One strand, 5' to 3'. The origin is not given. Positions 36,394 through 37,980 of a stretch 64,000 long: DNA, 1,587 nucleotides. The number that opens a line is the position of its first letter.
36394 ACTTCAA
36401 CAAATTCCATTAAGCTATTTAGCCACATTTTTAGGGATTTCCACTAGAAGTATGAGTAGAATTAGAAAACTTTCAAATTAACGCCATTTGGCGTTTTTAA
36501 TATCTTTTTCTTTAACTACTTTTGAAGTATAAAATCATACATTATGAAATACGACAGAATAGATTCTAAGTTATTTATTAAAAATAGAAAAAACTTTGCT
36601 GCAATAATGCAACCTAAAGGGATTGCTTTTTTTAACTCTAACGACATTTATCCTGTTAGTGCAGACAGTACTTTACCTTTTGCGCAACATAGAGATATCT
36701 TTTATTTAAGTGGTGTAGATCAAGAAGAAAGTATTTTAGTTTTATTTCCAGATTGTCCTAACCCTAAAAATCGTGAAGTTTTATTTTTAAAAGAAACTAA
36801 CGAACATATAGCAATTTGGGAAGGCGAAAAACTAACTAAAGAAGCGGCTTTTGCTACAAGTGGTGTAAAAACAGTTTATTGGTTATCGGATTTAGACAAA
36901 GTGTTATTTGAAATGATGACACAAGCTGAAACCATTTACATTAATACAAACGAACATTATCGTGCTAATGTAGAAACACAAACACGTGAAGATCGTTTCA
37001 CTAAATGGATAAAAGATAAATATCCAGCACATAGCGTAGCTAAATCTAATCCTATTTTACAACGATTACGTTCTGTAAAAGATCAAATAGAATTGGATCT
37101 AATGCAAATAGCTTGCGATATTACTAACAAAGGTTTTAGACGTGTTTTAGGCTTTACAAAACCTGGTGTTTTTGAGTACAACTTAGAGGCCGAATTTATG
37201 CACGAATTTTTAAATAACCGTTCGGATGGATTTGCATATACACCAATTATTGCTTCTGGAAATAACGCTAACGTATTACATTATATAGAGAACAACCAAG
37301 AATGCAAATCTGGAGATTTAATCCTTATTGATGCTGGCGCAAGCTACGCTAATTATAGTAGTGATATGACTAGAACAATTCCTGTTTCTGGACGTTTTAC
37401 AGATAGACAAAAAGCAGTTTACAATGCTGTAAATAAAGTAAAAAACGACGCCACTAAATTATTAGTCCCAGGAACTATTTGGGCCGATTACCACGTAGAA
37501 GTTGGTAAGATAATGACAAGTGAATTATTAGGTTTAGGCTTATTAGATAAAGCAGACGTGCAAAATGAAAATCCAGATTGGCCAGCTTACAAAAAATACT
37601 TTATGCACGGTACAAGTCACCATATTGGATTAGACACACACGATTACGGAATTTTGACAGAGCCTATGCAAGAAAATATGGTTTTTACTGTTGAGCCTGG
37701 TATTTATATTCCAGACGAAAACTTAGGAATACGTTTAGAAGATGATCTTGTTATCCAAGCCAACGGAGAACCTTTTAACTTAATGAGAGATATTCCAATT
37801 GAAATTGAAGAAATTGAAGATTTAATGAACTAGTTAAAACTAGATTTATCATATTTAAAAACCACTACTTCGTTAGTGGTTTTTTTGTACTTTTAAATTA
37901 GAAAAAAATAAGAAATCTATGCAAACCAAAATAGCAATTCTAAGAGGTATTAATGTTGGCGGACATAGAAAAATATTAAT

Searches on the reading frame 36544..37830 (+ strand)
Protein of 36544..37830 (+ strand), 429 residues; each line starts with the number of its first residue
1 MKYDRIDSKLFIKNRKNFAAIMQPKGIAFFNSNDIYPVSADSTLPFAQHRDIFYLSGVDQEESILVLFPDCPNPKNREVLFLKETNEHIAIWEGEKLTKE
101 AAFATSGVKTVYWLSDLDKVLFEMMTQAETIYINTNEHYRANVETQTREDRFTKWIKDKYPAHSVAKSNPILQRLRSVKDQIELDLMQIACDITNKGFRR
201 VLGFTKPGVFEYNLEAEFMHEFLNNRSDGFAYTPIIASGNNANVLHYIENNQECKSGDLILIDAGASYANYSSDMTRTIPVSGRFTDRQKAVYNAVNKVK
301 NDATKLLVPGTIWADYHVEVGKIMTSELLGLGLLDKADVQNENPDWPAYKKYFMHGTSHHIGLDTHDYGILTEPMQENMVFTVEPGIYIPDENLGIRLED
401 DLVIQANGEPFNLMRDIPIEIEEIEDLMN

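Call 51: search_protein_families(library=pfam, proteins=[window:36544-37830:+], max_evalue=0.00001)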
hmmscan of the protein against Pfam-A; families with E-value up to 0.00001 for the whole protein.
window:36544-37830:+ (429 aa): 2 families
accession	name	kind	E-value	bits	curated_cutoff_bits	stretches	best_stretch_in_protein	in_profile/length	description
PF00557.29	Peptidase_M24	-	8.6e-57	192.7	23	1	186-405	2-207/208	Metallopeptidase family M24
PF05195.22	AMP_N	-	4.7e-31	107.5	24.6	1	11-132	1-121/121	Aminopeptidase P, N-terminal domain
